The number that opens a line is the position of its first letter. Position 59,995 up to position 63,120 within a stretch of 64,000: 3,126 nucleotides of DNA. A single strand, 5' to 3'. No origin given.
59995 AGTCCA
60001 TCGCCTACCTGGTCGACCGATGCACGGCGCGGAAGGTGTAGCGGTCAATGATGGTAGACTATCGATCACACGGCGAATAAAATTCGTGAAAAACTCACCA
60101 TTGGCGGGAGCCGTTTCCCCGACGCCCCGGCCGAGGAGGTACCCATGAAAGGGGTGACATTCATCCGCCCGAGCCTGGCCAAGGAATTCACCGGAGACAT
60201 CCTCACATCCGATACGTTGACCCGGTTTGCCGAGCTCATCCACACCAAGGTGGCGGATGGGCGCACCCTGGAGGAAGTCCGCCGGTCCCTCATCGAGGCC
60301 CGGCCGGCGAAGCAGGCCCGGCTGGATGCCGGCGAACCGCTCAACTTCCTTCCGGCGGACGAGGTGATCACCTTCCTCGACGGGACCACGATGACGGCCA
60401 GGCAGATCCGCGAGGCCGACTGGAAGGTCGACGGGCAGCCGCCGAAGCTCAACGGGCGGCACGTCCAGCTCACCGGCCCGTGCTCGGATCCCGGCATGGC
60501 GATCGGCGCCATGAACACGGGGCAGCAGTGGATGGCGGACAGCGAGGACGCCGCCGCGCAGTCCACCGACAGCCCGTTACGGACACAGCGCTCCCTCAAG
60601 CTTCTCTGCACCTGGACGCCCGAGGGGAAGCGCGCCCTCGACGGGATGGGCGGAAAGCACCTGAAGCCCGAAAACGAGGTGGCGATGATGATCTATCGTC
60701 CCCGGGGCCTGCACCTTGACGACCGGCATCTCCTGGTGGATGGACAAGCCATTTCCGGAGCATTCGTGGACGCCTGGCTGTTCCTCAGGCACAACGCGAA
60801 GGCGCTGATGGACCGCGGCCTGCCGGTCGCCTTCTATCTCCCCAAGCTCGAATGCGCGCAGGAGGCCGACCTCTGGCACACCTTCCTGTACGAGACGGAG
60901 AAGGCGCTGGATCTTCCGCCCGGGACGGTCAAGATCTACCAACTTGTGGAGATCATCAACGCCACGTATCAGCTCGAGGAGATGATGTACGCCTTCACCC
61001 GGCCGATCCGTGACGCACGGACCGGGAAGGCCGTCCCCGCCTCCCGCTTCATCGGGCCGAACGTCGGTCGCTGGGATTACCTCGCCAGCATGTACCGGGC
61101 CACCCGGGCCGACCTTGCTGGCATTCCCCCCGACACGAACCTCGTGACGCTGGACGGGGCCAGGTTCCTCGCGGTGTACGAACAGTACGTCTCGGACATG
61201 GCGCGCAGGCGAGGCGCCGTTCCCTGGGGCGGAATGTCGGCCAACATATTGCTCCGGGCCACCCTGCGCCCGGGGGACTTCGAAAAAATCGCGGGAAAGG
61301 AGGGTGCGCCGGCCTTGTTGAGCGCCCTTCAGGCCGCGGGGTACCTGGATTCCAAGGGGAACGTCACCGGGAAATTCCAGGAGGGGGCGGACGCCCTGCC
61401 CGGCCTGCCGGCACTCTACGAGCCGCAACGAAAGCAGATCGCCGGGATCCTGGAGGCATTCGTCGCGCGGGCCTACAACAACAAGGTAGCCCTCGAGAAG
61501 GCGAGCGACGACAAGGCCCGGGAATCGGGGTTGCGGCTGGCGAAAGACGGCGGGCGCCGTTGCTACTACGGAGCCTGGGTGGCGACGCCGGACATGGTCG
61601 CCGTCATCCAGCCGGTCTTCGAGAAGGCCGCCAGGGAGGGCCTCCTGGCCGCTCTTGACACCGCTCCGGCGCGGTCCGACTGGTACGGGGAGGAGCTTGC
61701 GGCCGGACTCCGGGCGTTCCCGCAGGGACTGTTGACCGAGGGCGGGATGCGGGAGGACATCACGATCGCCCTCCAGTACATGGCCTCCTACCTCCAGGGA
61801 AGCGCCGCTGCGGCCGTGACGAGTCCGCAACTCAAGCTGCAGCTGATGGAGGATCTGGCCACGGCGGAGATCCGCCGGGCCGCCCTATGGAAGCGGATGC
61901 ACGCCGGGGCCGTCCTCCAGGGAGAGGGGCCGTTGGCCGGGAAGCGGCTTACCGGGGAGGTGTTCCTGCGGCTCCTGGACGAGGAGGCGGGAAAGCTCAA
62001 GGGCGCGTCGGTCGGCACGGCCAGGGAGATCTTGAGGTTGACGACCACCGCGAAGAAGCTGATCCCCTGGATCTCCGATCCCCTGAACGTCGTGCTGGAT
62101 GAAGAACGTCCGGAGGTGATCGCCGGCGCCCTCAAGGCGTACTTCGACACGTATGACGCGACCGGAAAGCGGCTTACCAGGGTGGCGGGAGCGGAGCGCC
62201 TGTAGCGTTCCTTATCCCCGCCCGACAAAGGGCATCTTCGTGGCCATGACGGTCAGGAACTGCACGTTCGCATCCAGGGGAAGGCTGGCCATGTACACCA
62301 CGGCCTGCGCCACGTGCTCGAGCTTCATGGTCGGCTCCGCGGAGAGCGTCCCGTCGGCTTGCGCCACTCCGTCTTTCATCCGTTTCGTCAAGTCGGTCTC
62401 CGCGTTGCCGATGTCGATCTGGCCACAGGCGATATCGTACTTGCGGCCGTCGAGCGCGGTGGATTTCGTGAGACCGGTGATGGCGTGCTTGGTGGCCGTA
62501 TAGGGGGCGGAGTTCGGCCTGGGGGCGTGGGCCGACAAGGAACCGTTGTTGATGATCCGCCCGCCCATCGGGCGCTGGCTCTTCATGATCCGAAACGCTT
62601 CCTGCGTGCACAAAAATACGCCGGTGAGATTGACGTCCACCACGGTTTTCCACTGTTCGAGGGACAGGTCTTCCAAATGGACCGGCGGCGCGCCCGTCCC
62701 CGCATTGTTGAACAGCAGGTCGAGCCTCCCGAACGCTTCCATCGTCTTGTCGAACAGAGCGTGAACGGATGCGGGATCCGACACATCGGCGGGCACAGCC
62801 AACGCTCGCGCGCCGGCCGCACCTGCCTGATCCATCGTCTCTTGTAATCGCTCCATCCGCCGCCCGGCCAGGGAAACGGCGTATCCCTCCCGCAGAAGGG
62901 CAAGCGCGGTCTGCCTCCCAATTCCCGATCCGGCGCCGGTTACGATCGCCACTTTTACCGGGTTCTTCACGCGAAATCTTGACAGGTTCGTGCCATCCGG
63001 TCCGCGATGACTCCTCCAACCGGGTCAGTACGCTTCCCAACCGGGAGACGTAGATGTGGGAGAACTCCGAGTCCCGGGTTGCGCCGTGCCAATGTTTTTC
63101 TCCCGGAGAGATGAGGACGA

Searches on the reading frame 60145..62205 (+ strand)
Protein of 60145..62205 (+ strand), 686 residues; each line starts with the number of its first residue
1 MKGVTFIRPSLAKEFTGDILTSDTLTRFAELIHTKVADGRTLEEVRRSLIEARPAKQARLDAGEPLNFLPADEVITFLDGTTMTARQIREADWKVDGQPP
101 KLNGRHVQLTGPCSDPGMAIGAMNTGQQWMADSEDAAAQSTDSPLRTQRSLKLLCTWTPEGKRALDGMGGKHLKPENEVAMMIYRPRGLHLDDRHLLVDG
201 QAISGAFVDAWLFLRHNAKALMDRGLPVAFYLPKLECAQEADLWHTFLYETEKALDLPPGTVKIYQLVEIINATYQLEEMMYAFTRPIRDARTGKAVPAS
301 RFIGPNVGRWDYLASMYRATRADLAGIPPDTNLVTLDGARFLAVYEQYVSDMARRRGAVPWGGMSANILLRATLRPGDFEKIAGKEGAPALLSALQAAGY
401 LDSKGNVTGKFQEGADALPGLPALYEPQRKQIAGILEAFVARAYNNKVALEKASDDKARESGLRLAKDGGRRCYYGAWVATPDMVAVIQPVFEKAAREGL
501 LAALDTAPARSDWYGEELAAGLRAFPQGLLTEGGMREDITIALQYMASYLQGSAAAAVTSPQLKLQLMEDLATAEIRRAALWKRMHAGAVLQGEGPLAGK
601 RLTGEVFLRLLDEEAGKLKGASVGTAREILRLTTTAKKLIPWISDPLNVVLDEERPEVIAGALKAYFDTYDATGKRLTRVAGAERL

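Call 26: search_protein_families(library=pfam, proteins=[window:60145-62205:+], max_evalue=0.00001)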
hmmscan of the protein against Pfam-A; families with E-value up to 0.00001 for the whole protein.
window:60145-62205:+ (686 aa): 3 families
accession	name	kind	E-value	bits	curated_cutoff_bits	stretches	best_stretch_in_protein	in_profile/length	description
PF01274.28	MS_TIM-barrel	-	2e-37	128.9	26.4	1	182-372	2-177/248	Malate synthase, TIM barrel domain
PF20659.2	MS_C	-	2.6e-14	54.1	23.1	1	531-621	3-83/118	Malate synthase, C-terminal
PF20656.2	MS_N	-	1.9e-07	30.9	23.5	1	14-73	11-63/64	Malate synthase, N-terminal domain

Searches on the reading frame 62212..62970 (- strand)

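Call 26: search_protein_families(library=pfam, proteins=[window:62212-62970:-], max_evalue=0.00001)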
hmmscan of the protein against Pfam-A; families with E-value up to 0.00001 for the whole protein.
window:62212-62970:- (252 aa): 3 families
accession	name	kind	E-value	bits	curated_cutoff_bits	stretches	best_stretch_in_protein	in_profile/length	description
PF00106.31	adh_short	-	2.4e-52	177.7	26.6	1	6-199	1-191/195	short chain dehydrogenase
PF13561.12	adh_short_C2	-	1.9e-41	142.6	27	1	12-229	1-218/236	Enoyl-(Acyl carrier protein) reductase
PF08659.16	KR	-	5.6e-09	36.6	22.6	1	9-120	4-118/180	KR domain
